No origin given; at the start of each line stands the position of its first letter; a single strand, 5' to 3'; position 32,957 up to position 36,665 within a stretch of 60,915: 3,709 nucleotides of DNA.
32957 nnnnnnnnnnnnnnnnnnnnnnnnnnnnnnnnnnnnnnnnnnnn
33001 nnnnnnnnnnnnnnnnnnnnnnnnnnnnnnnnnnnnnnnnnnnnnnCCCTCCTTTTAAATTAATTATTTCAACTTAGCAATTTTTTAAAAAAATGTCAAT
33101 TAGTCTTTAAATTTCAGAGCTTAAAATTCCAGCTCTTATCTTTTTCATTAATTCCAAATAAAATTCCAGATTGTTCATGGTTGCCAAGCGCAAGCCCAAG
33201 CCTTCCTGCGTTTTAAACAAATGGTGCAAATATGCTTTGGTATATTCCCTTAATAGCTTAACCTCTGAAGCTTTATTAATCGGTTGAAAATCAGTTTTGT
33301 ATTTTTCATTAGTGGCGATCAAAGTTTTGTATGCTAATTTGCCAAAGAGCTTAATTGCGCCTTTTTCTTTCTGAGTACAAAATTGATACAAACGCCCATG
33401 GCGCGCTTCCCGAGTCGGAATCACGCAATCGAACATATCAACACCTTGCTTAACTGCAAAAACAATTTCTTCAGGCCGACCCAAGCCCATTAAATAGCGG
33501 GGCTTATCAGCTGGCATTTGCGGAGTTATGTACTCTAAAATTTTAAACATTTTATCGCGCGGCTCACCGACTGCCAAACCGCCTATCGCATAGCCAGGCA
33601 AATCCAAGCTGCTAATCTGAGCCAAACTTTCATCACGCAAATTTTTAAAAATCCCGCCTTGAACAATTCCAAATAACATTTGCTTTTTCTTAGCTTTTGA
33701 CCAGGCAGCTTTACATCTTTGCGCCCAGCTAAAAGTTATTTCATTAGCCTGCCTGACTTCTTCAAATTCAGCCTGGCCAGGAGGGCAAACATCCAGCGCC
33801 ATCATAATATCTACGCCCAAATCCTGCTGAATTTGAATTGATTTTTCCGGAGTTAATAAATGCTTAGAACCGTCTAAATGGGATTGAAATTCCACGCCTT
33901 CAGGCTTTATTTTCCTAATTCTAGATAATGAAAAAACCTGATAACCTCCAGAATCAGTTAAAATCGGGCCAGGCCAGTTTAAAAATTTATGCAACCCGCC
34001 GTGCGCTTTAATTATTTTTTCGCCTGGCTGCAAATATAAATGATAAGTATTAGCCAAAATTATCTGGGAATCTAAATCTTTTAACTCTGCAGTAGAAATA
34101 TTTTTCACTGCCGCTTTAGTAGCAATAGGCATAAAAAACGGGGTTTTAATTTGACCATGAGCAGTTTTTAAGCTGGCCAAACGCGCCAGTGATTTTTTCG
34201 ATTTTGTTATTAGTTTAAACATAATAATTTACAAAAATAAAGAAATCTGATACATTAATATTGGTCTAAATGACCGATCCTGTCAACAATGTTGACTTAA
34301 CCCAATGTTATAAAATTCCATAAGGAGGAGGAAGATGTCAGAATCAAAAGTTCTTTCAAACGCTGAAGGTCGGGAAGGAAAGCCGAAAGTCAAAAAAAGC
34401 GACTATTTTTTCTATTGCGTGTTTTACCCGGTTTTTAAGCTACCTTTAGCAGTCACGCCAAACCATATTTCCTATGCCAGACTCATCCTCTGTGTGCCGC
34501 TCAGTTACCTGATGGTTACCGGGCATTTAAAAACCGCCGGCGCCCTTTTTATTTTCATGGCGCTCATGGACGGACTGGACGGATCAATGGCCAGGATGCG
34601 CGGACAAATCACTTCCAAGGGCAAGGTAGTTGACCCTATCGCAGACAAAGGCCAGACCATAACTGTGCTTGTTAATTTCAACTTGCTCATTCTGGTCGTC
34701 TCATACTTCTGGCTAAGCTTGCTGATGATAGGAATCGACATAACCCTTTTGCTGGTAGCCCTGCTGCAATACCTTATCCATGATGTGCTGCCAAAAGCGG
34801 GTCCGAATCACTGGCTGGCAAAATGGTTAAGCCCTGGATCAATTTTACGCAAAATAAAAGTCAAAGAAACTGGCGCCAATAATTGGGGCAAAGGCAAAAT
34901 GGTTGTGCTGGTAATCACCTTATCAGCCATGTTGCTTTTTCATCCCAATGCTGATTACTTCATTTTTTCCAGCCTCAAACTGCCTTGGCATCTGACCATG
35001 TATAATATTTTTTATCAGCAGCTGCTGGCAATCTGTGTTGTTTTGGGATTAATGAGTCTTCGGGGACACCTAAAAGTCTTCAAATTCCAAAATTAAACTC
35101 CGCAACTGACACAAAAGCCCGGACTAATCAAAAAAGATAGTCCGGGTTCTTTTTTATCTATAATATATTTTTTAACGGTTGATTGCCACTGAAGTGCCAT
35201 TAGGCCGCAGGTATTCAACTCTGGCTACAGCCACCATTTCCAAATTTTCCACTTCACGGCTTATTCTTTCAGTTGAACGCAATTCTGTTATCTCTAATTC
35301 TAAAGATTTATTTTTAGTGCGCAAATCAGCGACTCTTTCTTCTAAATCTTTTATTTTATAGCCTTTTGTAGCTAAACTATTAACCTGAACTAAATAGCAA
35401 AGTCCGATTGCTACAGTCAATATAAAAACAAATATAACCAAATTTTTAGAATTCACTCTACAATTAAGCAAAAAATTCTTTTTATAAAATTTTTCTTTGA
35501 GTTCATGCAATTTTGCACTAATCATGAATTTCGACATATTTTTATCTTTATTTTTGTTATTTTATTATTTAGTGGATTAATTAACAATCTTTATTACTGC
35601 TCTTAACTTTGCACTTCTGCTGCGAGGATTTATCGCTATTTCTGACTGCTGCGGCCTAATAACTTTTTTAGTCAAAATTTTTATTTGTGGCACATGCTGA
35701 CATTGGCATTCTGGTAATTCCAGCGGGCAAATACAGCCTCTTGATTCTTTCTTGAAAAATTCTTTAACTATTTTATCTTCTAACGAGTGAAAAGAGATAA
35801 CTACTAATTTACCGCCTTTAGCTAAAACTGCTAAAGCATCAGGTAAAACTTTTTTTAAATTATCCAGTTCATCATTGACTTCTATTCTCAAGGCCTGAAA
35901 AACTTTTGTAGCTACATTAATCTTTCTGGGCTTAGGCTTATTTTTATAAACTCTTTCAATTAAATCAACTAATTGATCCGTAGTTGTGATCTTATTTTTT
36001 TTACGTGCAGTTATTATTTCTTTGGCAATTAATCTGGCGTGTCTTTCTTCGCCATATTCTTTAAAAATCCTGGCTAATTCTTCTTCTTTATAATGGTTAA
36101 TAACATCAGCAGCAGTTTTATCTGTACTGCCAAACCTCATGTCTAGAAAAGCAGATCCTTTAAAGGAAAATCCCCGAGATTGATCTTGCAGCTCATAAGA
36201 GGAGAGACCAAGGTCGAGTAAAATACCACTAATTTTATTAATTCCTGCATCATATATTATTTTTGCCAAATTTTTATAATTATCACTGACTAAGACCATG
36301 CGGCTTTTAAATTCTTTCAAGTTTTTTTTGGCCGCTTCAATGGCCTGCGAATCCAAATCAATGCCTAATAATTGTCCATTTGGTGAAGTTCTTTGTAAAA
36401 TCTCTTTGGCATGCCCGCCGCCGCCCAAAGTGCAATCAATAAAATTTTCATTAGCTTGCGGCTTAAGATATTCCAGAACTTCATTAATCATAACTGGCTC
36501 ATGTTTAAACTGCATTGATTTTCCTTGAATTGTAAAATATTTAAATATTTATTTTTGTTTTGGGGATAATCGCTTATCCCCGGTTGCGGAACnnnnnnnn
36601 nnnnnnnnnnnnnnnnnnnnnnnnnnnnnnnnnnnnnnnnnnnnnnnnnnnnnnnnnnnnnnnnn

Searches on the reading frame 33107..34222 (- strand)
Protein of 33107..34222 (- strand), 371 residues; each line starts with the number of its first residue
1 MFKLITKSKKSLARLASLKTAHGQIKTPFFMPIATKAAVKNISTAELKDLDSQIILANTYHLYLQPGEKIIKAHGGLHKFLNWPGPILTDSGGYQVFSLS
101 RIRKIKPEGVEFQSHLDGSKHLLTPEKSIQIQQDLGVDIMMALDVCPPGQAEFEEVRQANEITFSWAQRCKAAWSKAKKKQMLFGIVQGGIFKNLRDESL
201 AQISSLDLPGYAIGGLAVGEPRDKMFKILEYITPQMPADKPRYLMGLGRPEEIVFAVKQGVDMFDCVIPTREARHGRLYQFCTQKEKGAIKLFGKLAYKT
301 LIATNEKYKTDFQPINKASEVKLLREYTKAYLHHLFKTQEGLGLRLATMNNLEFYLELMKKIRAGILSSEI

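Call 52: search_protein_families(library=pfam, proteins=[window:33107-34222:-], max_evalue=0.001)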
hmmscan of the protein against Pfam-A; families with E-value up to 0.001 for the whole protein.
window:33107-34222:- (371 aa): 1 family
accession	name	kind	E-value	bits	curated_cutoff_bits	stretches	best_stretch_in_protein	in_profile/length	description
PF01702.25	TGT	-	2.9e-140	467.8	26.3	1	13-368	3-341/357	Queuine tRNA-ribosyltransferase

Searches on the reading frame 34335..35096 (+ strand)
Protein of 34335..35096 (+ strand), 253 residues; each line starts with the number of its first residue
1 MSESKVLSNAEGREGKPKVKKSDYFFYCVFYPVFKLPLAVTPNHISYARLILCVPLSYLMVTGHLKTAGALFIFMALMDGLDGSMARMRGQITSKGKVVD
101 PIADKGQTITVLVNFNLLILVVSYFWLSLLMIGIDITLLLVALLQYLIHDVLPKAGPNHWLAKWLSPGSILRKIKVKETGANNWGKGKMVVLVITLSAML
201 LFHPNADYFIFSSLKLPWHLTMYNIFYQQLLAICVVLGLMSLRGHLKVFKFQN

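Call 45: search_protein_families(library=pfam, proteins=[window:34335-35096:+], max_evalue=0.01)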
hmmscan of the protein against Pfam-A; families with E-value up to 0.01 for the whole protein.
window:34335-35096:+ (253 aa): 1 family
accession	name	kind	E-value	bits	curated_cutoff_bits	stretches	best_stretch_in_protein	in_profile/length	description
PF01066.26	CDP-OH_P_transf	-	4.5e-20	73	22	1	40-210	2-138/152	CDP-alcohol phosphatidyltransferase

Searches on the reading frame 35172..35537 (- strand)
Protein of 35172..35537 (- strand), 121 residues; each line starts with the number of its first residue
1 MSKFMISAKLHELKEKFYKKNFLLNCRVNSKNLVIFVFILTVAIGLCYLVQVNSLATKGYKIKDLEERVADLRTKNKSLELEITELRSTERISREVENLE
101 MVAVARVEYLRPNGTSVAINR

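Call 90: search_protein_families(library=pfam, proteins=[window:35172-35537:-], max_evalue=0.001)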
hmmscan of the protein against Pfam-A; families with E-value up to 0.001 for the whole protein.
window:35172-35537:- (121 aa): 2 families
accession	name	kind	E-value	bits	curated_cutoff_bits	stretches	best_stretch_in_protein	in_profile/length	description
PF19579.4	FtsL_2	-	6.7e-06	26.4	24.6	1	17-101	3-84/100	Bacteriodetes cell division protein (FtsL-like)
PF04977.20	DivIC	-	0.00018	21.7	28.9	1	58-95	22-60/80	Septum formation initiator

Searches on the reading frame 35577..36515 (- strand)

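Call 53: search_protein_families(library=pfam, proteins=[window:35577-36515:-], max_evalue=0.001)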
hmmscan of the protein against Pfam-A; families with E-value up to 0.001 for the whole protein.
window:35577-36515:- (312 aa): 6 families
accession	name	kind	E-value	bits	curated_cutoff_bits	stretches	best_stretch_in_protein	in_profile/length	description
PF01795.25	Methyltransf_5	-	7.8e-116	387.3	27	1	3-309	2-308/309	MraW methylase family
PF13847.12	Methyltransf_31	-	2.2e-07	31.1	27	1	21-74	3-57/145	Methyltransferase domain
PF13649.12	Methyltransf_25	-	5.9e-05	24.1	27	1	27-83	3-58/97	Methyltransferase domain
PF05175.20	MTS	-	6.6e-05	23.1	23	0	14-89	24-100/170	Methyltransferase small domain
PF01209.24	Ubie_methyltran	-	0.00031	20.6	20.1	0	15-75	41-102/233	ubiE/COQ5 methyltransferase family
PF01189.24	Methyltr_RsmB-F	-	0.00065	19.9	27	0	16-102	3-87/199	16S rRNA methyltransferase RsmB/F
